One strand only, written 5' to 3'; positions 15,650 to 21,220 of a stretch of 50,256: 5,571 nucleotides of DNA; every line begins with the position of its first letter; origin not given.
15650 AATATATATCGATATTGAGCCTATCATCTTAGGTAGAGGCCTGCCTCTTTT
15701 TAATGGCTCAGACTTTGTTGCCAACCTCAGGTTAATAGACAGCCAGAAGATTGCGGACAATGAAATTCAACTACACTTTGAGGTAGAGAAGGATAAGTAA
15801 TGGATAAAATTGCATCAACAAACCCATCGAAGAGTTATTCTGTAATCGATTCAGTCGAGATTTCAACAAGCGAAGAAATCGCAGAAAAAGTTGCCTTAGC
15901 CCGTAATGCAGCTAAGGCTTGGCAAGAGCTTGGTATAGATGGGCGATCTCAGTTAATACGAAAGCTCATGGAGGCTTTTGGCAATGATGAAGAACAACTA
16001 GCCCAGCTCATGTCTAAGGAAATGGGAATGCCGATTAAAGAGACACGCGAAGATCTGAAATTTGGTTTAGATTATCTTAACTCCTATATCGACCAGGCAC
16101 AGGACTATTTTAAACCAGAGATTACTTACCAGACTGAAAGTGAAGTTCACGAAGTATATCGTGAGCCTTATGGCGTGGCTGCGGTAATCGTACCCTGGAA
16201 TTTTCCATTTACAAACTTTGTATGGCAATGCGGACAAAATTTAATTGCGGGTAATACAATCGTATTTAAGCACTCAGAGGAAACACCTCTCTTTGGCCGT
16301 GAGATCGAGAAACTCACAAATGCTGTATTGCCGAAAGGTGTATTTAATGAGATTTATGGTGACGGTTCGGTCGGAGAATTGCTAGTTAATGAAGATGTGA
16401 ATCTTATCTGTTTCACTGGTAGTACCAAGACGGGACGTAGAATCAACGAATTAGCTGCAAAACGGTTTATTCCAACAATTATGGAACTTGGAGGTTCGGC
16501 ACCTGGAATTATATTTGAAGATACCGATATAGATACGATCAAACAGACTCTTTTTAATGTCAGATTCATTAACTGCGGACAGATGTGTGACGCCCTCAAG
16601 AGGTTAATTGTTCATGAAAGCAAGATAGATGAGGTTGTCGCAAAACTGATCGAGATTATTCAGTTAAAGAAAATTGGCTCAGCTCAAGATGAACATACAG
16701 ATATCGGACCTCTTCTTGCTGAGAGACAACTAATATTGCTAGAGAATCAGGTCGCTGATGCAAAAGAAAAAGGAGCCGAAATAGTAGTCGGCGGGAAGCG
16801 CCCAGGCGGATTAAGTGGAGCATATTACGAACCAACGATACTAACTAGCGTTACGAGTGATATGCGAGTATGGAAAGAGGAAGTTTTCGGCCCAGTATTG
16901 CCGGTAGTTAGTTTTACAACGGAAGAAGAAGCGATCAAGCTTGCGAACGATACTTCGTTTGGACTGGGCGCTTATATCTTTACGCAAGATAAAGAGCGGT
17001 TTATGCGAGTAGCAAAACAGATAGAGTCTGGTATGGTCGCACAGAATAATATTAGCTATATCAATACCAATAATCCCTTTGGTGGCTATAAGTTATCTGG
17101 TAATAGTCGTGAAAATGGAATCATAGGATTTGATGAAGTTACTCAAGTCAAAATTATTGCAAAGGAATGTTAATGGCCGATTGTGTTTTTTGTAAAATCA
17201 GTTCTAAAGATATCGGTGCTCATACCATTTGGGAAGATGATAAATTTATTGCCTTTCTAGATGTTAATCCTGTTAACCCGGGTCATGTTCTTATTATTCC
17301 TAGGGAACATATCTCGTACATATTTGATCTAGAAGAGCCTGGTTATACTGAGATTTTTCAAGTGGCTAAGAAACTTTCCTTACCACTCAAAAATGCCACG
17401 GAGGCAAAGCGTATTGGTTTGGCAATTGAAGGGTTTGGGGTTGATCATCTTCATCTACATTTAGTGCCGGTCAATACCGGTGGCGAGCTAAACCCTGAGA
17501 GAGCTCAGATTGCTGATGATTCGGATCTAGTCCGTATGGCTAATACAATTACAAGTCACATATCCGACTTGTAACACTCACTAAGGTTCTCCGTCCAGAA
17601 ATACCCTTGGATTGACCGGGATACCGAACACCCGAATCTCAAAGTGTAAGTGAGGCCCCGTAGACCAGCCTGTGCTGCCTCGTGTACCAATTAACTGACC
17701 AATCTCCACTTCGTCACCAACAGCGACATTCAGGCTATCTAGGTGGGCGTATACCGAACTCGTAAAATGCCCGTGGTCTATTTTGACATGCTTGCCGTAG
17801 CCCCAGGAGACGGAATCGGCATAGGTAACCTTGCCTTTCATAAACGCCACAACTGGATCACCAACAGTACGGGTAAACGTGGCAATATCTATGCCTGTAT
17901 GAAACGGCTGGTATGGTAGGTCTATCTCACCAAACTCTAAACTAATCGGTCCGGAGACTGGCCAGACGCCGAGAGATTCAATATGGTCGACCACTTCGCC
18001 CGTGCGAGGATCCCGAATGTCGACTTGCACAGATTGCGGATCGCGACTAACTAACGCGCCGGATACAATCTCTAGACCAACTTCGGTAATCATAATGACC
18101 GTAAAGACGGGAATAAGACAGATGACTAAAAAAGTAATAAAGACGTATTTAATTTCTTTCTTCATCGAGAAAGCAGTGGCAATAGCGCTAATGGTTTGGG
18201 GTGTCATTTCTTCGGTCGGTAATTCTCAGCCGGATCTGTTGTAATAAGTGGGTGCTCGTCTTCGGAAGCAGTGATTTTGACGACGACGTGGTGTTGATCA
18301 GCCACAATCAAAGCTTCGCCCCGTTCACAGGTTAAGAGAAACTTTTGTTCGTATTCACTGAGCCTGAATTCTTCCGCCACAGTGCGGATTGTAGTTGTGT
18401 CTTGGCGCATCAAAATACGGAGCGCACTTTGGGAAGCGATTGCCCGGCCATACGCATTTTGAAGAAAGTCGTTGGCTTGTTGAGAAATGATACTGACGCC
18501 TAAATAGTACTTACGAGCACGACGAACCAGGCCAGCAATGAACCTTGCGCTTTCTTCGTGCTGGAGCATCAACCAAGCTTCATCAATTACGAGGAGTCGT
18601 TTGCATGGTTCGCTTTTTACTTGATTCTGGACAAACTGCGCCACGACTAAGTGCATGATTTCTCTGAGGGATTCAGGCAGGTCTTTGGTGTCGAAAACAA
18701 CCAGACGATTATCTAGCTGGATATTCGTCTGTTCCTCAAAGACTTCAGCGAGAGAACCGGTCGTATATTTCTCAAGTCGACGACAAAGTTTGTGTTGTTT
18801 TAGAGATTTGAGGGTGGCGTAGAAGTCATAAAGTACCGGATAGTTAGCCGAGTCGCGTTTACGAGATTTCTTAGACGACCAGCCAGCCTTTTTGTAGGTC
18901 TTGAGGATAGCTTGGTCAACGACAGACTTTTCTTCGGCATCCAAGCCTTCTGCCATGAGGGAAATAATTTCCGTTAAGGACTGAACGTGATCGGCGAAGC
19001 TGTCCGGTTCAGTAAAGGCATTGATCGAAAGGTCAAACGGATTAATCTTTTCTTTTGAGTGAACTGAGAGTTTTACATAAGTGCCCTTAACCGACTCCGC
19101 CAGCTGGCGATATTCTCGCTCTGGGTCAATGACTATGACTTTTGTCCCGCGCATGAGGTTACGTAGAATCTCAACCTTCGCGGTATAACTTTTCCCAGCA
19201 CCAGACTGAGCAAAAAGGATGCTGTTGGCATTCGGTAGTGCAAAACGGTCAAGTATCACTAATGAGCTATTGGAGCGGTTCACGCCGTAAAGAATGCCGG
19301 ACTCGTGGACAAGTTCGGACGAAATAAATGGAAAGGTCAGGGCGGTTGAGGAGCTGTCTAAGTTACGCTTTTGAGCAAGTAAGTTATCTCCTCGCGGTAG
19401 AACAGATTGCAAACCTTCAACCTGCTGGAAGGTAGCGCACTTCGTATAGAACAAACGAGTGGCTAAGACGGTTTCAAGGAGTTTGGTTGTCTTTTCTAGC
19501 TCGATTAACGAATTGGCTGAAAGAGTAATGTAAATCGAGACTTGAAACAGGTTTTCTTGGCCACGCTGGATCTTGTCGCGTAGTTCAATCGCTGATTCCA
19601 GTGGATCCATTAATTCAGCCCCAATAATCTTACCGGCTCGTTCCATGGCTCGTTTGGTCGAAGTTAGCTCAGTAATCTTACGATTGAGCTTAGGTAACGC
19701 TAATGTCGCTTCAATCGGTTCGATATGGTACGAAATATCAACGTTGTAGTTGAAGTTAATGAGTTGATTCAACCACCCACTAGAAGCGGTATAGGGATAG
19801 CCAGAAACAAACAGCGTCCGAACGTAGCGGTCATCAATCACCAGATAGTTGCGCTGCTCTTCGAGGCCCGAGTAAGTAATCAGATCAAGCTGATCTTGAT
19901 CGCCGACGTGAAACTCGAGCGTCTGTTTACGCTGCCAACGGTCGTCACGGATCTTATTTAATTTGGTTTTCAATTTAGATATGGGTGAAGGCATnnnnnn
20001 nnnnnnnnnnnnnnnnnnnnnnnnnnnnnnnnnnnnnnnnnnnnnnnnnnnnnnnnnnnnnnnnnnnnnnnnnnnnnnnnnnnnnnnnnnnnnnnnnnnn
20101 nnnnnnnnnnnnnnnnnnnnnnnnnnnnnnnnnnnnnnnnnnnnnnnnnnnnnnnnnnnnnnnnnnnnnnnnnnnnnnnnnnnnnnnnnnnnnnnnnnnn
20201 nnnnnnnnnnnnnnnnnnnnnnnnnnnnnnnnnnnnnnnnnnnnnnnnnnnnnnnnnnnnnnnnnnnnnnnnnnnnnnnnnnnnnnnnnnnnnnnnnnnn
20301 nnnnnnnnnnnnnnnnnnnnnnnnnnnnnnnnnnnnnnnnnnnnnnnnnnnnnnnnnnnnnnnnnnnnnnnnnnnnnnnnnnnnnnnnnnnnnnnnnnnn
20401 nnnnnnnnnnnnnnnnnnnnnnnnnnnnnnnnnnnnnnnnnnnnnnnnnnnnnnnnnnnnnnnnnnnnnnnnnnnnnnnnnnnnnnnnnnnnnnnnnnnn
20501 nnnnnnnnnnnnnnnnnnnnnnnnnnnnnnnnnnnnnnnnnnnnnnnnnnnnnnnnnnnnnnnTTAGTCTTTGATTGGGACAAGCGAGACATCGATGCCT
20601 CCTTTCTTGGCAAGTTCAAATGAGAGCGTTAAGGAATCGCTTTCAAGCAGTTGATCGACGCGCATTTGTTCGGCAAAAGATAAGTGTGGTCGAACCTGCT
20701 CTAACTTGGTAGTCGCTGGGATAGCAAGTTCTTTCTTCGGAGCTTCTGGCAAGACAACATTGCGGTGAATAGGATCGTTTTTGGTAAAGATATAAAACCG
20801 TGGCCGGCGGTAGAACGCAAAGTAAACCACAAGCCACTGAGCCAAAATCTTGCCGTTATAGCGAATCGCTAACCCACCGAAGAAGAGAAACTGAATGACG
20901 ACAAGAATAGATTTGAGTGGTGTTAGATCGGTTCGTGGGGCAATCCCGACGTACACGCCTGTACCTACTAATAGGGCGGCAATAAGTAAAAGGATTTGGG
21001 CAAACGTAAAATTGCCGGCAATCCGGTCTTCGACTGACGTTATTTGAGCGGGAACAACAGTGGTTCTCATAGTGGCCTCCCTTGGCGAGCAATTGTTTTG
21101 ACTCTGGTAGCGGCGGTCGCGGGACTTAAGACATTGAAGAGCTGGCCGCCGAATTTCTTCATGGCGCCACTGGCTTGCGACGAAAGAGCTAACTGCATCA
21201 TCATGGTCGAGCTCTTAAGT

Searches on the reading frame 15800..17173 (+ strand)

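Call 62: search_protein_families(library=pfam, proteins=[window:15800-17173:+], max_evalue=0.001)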
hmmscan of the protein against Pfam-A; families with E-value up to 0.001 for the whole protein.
window:15800-17173:+ (457 aa): 1 family
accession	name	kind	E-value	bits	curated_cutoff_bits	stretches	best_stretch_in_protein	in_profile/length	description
PF00171.27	Aldedh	-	1.4e-134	449.6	23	1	3-453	8-461/461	Aldehyde dehydrogenase family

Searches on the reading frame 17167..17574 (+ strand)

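Call 62: search_protein_families(library=pfam, proteins=[window:17167-17574:+], max_evalue=0.001)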
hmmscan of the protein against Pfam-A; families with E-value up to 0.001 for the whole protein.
window:17167-17574:+ (135 aa): 3 families
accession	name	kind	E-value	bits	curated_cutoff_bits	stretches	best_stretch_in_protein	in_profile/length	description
PF01230.28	HIT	-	4.6e-17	62.9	21.5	1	15-102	3-95/98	HIT domain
PF11969.13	DcpS_C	-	1.6e-13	51.5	24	1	6-102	2-102/114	Scavenger mRNA decapping enzyme C-term binding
PF04677.20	CwfJ_C_1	-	2.1e-05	24.8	21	1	4-103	12-110/122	Protein similar to CwfJ C-terminus 1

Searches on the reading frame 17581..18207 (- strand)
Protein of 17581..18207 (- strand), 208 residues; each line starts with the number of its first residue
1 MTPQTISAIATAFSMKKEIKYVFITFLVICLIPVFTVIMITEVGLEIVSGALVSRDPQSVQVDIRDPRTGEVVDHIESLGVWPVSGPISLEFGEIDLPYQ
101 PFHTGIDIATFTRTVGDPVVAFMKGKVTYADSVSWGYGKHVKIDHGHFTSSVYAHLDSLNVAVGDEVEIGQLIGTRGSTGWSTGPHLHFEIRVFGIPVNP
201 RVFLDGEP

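Call 62: search_protein_families(library=pfam, proteins=[window:17581-18207:-], max_evalue=0.001)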
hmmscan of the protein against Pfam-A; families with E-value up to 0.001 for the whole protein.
window:17581-18207:- (208 aa): 1 family
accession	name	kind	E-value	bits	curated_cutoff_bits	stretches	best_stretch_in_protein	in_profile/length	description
PF01551.29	Peptidase_M23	-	5e-30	104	28.7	1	102-200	2-96/96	Peptidase family M23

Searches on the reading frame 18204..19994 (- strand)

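Call 62: search_protein_families(library=pfam, proteins=[window:18204-19994:-], max_evalue=0.001)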
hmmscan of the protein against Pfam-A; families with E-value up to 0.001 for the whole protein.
window:18204-19994:- (596 aa): 3 families
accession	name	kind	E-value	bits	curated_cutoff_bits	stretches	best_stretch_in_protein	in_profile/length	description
PF19044.6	P-loop_TraG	-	1.6e-20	73.6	25.8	1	253-560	27-349/413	TraG P-loop domain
PF12846.13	AAA_10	-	9.3e-16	58.2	27.5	1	255-526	21-302/362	AAA-like domain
PF01935.23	DUF87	-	6.3e-12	46.5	23.2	1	260-401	28-176/220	Helicase HerA, central domain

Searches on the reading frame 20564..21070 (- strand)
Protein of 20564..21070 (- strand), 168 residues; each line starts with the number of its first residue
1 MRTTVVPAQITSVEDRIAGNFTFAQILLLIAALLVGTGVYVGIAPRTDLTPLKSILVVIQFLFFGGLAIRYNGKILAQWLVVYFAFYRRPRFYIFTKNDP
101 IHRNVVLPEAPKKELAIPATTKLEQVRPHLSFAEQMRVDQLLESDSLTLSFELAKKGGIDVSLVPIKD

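Call 62: search_protein_families(library=pfam, proteins=[window:20564-21070:-], max_evalue=0.001)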
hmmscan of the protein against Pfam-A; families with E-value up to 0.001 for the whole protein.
window:20564-21070:- (168 aa): 1 family
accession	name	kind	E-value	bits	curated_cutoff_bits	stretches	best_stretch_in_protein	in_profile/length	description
PF12666.12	PrgI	-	1.3e-09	38.8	27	1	6-94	2-90/91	PrgI family protein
